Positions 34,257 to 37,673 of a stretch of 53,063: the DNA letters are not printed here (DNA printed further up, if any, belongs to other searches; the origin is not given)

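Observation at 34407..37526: One ORF encodes two complete PilB/GspE secretion-ATPase modules in tandem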

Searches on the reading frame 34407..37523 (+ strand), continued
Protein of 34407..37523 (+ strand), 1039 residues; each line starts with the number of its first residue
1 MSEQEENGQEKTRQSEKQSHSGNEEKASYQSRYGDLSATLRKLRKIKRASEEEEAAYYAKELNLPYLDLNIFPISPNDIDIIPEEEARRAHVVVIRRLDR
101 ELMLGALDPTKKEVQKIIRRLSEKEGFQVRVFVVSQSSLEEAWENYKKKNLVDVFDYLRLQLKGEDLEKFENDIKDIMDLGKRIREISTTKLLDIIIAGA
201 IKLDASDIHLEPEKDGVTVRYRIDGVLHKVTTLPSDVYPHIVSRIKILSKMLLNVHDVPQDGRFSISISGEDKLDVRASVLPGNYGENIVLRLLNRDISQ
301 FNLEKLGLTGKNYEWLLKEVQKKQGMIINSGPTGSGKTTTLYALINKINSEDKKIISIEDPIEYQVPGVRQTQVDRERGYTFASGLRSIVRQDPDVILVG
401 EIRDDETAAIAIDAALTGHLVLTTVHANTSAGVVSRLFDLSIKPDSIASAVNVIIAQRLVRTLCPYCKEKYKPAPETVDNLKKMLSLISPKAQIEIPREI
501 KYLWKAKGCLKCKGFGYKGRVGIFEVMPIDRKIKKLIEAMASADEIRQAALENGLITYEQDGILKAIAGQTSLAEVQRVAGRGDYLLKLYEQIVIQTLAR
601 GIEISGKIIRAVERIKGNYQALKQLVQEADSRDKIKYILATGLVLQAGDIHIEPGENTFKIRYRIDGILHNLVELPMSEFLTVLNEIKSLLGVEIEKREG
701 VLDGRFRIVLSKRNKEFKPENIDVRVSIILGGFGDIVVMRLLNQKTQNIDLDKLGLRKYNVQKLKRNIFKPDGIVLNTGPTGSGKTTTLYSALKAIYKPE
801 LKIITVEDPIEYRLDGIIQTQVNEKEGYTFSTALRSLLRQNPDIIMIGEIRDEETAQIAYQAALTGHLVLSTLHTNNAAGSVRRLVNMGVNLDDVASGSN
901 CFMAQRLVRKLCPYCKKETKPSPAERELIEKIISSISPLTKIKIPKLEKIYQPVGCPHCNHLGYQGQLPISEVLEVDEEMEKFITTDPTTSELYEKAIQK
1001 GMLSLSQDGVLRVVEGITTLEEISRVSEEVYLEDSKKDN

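Call 24: find_encoding_contigs(protein=P0114, flank=10000, max_places=2)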
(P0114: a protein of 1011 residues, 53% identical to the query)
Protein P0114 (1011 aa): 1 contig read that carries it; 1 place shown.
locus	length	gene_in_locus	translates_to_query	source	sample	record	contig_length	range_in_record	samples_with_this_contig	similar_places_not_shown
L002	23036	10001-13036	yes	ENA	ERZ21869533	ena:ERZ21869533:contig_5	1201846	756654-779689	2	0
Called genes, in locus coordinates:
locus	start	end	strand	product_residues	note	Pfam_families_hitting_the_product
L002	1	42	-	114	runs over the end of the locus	-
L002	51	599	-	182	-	PF04011:LemA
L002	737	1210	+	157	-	PF02681:DUF212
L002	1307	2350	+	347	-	PF02388:FemAB, PF13480:Acetyltransf_6, PF02388:FemAB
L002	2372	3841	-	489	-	PF00089:Trypsin, PF13365:Trypsin_2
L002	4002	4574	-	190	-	PF01330:RuvA_N, PF14520:HHH_5, PF07499:RuvA_C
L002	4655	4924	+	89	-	PF01649:Ribosomal_S20p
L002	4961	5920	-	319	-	PF27254:HP_1247_M (weak), PF21694:DNA_pol3_delta_C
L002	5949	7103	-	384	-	PF11258:DUF3048, PF17479:DUF3048_C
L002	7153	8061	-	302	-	PF01149:Fapy_DNA_glyco, PF06831:H2TH, PF06827:zf-FPG_IleRS (weak)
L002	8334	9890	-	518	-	PF00117:GATase, PF07722:Peptidase_C26 (faint), PF02540:NAD_synthase (faint), PF00958:GMP_synt_C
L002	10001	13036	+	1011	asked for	PF20720:nSTAND3 (faint), PF05157:MshEN (weak), PF00437:T2SSE, PF00004:AAA (faint), PF00005:ABC_tran (faint), PF04851:ResIII (faint), PF12775:AAA_7 (faint), PF00437:T2SSE, +4 more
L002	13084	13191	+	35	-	-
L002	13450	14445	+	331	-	PF05496:RuvB_N, PF06068:TIP49 (weak), PF07728:AAA_5 (weak), PF00004:AAA, PF17864:AAA_lid_4, PF05491:WHD_RuvB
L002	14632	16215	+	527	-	PF00932:LTD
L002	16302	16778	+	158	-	PF02075:RuvC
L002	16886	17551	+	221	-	PF14402:7TM_transglut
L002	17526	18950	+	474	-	PF14397:ATPgrasp_ST, PF02655:ATP-grasp_3 (faint), PF08443:RimK (faint)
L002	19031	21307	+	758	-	PF00912:Transgly, PF00905:Transpeptidase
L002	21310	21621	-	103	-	-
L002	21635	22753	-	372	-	PF00712:DNA_pol3_beta, PF02767:DNA_pol3_beta_2, PF02768:DNA_pol3_beta_3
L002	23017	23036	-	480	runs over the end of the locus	PF11638:DnaA_N, PF00308:Bac_DnaA, PF01695:IstB_IS21 (weak), PF00004:AAA (faint), PF01637:ATPase_2 (faint), PF08299:Bac_DnaA_C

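Call 25: find_encoding_contigs(protein=P0017, flank=10000, max_places=2)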
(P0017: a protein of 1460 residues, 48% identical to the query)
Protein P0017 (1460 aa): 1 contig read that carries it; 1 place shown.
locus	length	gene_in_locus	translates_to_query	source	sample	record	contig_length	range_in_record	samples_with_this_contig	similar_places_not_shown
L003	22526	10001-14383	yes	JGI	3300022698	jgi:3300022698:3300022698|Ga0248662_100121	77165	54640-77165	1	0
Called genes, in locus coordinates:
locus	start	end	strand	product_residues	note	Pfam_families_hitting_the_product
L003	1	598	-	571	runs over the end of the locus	PF09972:DUF2207, PF20990:DUF2207_C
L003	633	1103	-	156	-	PF02681:DUF212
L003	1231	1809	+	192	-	PF04011:LemA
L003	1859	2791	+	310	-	PF01435:Peptidase_M48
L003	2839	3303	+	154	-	-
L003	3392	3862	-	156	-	-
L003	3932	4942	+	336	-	PF06068:TIP49 (faint), PF05496:RuvB_N, PF01078:Mg_chelatase (faint), PF13191:AAA_16 (faint), PF00004:AAA, PF07728:AAA_5, PF17864:AAA_lid_4, PF05491:WHD_RuvB, +1 more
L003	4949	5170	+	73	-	-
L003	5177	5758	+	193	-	PF03703:bPH_2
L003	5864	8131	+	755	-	PF00932:LTD, PF18911:PKD_4, PF00801:PKD, PF00932:LTD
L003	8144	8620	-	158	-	PF02367:TsaE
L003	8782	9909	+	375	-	PF01368:DHH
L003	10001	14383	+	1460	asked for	PF01935:DUF87 (faint), PF05157:MshEN (weak), PF03215:Rad17 (faint), PF14532:Sigma54_activ_2 (faint), PF16796:Microtub_bd (faint), PF00437:T2SSE, PF00004:AAA (faint), PF00437:T2SSE, +23 more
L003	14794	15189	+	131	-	PF09685:MamF_MmsF (weak)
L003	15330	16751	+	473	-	PF00224:PK, PF03328:HpcH_HpaI (weak), PF02887:PK_C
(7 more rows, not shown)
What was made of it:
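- A three-module form (call 25) would imply 18 sites.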

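Call 26: find_related_loci(query=window:34407-37523:+, collection=genome_contigs, flank=10000)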
Query window:34407-37523:+ (1039 aa) in genome_contigs; peptide patterns used: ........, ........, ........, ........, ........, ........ (x = any residue, [..] = any of these).
147 stretches matched a pattern; 72 encode a relative of the query (tblastn E <= 1e-3); 72 distinct loci.
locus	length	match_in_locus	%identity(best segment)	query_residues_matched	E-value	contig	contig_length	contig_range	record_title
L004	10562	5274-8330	66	4-1030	0e+0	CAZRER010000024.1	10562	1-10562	MAG TPA_asm: uncultured Bdellovibrionales bacterium isolate SRP163575_co2_298 genome assembly, contig: NODE_8139_length_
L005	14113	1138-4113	50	37-1029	0e+0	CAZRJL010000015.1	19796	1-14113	MAG TPA_asm: uncultured Bdellovibrionales bacterium isolate binchicken_co220_173 genome assembly, contig: NODE_1678_leng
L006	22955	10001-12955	49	41-1030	0e+0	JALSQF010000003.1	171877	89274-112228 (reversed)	MAG: Candidatus Moraniibacteriota bacterium isolate 356-284_metabat2_scaf2bin.121 356-284_scaffold_15_c1, whole genome s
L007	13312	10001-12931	44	42-1030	0e+0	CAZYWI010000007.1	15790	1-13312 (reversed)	MAG TPA_asm: uncultured Candidatus Saccharibacteria bacterium isolate binchicken_co14_244 genome assembly, contig: NODE_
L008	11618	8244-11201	43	41-1030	0e+0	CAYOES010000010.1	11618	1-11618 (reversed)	MAG TPA_asm: uncultured Candidatus Saccharibacteria bacterium isolate binchicken_co265_176 genome assembly, contig: NODE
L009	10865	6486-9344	43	42-1030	0e+0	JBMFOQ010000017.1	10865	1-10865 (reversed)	MAG: Minisyncoccia bacterium isolate KM4338-41 NODE_17_length_10865_cov_4.606878, whole genome shotgun sequence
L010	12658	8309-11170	42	42-1038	0e+0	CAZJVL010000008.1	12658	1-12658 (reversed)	MAG TPA_asm: uncultured Candidatus Saccharibacteria bacterium isolate binchicken_co173_194 genome assembly, contig: NODE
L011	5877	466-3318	42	42-1038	0e+0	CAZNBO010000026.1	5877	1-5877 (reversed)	MAG TPA_asm: uncultured Candidatus Saccharibacteria bacterium isolate binchicken_co51_196 genome assembly, contig: NODE_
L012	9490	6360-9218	42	42-1030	0e+0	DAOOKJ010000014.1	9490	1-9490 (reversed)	MAG TPA_asm: Candidatus Paceibacterota bacterium isolate AMR_MDS_2730 NODE_6374_length_9490_cov_24.026073, whole genome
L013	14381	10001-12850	43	42-1038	0e+0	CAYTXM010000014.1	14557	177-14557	MAG TPA_asm: uncultured Candidatus Saccharibacteria bacterium isolate binchicken_co228_573 genome assembly, contig: NODE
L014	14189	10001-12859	42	42-1030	0e+0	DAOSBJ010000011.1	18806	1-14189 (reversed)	MAG TPA_asm: Candidatus Paceibacterota bacterium isolate AMR_MDS_1886 NODE_2050_length_18806_cov_13.386593, whole genome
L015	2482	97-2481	41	42-1037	0e+0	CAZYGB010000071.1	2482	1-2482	MAG TPA_asm: uncultured Candidatus Saccharibacteria bacterium isolate SRP178699_co1_366 genome assembly, contig: NODE_71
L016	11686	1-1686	50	169-1028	0e+0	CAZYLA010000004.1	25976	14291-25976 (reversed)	MAG TPA_asm: uncultured Candidatus Saccharibacteria bacterium isolate binchicken_co19_598 genome assembly, contig: NODE_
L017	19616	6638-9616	51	38-1025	0e+0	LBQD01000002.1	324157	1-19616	MAG: Candidatus Moranbacteria bacterium GW2011_GWE2_35_2- UR69_C0002, whole genome shotgun sequence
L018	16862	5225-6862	43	35-1029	5e-143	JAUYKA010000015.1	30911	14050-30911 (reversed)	MAG: bacterium isolate C24_metabat.bin.173 C24_k141_894379, whole genome shotgun sequence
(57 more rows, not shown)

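Call 35: search_protein_representatives(protein=window:34407-37523:+)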
Query: 1039 residues. Proteins with E-value up to 0.001 (for the whole library): 57203; up to 1e-10: 35760; up to 1e-30: 15671. The best 150 are listed.
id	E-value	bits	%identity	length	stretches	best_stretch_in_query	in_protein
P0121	0.0e+00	1042.0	47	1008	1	37-1029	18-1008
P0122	0.0e+00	1030.7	50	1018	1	41-1029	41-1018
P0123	8.5e-279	944.3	46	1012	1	39-1026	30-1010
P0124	2.7e-251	853.3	43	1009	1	45-1026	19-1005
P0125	1.8e-246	837.4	45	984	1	41-1018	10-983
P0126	9.6e-246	834.9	45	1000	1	40-1026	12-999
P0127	5.9e-239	812.5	43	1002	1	28-1026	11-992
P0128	1.5e-238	811.1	45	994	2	41-582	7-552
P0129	5.0e-238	809.4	43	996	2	40-687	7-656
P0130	2.4e-231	787.3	41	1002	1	40-1026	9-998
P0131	7.3e-223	759.2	41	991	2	39-617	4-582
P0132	1.3e-219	748.4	42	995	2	40-580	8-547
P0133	1.3e-210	718.6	39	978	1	47-1019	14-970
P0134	2.9e-201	687.7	50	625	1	139-764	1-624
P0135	1.4e-186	639.1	50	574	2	146-486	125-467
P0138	3.9e-158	545.0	40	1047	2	191-579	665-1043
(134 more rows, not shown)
